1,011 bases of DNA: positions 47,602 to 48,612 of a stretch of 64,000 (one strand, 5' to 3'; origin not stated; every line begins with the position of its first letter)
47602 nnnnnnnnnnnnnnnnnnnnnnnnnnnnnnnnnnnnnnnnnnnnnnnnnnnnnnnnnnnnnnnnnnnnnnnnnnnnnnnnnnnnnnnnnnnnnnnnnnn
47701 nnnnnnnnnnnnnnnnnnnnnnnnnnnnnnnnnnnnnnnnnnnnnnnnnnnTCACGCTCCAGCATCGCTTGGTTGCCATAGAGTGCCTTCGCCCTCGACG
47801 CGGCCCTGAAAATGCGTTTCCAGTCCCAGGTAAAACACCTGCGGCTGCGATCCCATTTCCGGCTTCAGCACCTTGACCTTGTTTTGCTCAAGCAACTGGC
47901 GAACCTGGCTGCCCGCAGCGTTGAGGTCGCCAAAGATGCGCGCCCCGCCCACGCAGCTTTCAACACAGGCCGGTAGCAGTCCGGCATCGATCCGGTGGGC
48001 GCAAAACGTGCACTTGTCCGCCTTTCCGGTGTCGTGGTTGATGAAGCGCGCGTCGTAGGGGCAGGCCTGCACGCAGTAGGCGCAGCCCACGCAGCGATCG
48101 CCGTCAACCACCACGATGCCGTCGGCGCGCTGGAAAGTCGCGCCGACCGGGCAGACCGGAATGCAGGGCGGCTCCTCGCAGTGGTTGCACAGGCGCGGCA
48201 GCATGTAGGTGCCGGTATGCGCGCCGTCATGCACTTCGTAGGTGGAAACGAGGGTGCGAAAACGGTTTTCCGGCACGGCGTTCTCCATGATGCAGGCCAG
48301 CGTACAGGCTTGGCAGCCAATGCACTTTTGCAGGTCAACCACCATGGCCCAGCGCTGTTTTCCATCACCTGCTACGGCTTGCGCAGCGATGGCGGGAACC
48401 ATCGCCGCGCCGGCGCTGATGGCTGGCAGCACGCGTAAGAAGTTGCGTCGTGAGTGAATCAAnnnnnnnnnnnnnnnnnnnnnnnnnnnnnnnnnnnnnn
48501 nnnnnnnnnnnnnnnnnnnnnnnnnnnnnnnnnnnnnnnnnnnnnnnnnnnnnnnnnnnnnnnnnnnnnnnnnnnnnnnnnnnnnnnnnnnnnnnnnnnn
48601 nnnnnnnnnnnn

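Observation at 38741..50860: Candidate periplasmic thiosulfate/tetrathionate cycling system: tsdA-tsdA'-ttrBCA-rhodanese, with TlpA and ttrSR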

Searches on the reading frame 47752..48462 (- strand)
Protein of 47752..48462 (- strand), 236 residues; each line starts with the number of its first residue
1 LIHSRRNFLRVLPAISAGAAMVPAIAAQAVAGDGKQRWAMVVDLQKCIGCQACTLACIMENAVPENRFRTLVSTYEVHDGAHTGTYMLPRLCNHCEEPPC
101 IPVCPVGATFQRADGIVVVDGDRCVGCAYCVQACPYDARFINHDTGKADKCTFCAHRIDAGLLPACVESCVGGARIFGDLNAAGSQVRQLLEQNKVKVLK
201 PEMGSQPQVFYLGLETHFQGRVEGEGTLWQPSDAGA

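Call 4: search_protein_families(library=pfam, proteins=[window:47752-48462:-])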
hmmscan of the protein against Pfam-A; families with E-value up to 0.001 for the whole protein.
window:47752-48462:- (236 aa): 13 families
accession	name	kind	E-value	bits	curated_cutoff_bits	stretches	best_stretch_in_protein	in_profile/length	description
PF13247.11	Fer4_11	-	3e-30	104.8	26.2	1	86-179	4-99/100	4Fe-4S dicluster domain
PF12838.12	Fer4_7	-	8.6e-12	45.8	27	2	46-108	1-52/52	4Fe-4S dicluster domain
PF13237.11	Fer4_10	-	5e-11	42.8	25.5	2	117-170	2-52/53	4Fe-4S dicluster domain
PF12837.12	Fer4_6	-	2.2e-09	37.3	25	1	116-138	1-23/24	4Fe-4S binding domain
PF12797.12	Fer4_2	-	3.8e-09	36.4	24.5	2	116-136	2-22/22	4Fe-4S binding domain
PF13187.11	Fer4_9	-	1.1e-08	35.4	27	2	92-137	2-50/52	4Fe-4S dicluster domain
PF00037.32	Fer4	-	3.1e-08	33.5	21.1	1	117-138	1-22/24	4Fe-4S binding domain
PF14697.11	Fer4_21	-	2.6e-05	24.7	35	0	26-62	22-56/59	4Fe-4S dicluster domain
PF25160.1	LdpA_Fe-S-bd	-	5.2e-05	23.4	27.6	1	95-137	5-41/49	LdpA Fe-S cluster-binding domain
PF12798.12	Fer4_3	-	7.4e-05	23.7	27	0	124-138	1-15/15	4Fe-4S binding domain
PF13534.11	Fer4_17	-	0.00015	22.6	22.2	0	42-59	41-58/61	4Fe-4S dicluster domain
PF13183.11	Fer4_8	-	0.00022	22.1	27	0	44-107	2-67/68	4Fe-4S dicluster domain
PF13459.11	Fer4_15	-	0.00083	20.4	22.4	0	117-148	1-30/66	4Fe-4S single cluster domain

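Call 5: search_protein_families(library=ncbifam, proteins=[window:47752-48462:-])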
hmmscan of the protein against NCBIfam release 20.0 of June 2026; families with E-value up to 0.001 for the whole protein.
window:47752-48462:- (236 aa): 54 families (the best 25 are shown)
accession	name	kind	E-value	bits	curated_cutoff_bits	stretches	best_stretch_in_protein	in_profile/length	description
NF011569.0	PRK14993.1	equivalog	1.1e-99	332.8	416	1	1-230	1-242/244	tetrathionate reductase subunit TtrB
NF045797.1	DsrO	equivalog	6.8e-71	238.4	200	1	2-212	2-234/235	sulfate reduction electron transfer complex DsrMKJOP subunit DsrO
TIGR03149.1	cyt_nit_nrfC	equivalog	1.1e-52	178.6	377.6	1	4-212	3-216/225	cytochrome c nitrite reductase Fe-S protein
NF041715.1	arsenate_red_ArrB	equivalog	1.1e-46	159.2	450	2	37-145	2-110/233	arsenate respiratory reductase iron-sulfur subunit ArrB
TIGR03478.1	DMSO_red_II_bet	subfamily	5.4e-44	150.4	480.7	2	86-213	125-254/321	DMSO reductase family type II enzyme, iron-sulfur subunit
TIGR02951.1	DMSO_dmsB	equivalog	3.6e-36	124.6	214.1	1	40-181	4-154/161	DMSO/selenate family reductase complex B subunit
NF042979.1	EthbenzDh_ebdB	equivalog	3.1e-35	121.7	740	2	86-212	147-275/354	ethylbenzene dehydrogenase subunit beta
NF041782.1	mnquin_red_QrcC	equivalog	8.2e-32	110.8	400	2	38-142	1-119/239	menaquinone reductase iron-sulfur cluster-binding subunit QrcC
NF008134.0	PRK10882.1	equivalog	2.9e-31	108.8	263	2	79-225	100-254/329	hydrogenase 2 operon protein HybA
NF045715.1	sulf_resp_HmcB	equivalog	5.5e-30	104.5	420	1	4-182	1-200/307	sulfate respiration complex iron-sulfur protein HmcB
TIGR01660.1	narH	equivalog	1.2e-29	103.1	524.05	1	86-182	177-274/492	nitrate reductase subunit beta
TIGR01582.1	FDH-beta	equivalog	1.4e-27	96.5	334.7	1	34-193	18-195/283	formate dehydrogenase subunit beta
NF038355.1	FDH3_beta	equivalog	1.7e-26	93.4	240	1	39-155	4-122/180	formate dehydrogenase FDH3 subunit beta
NF007382.0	PRK09898.1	equivalog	1.7e-20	73.5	213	1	75-160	106-192/208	ferredoxin-like protein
NF009408.0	PRK12769.1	equivalog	1.2e-18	66.7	1003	1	40-174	5-141/659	formate-dependent uric acid utilization protein AegA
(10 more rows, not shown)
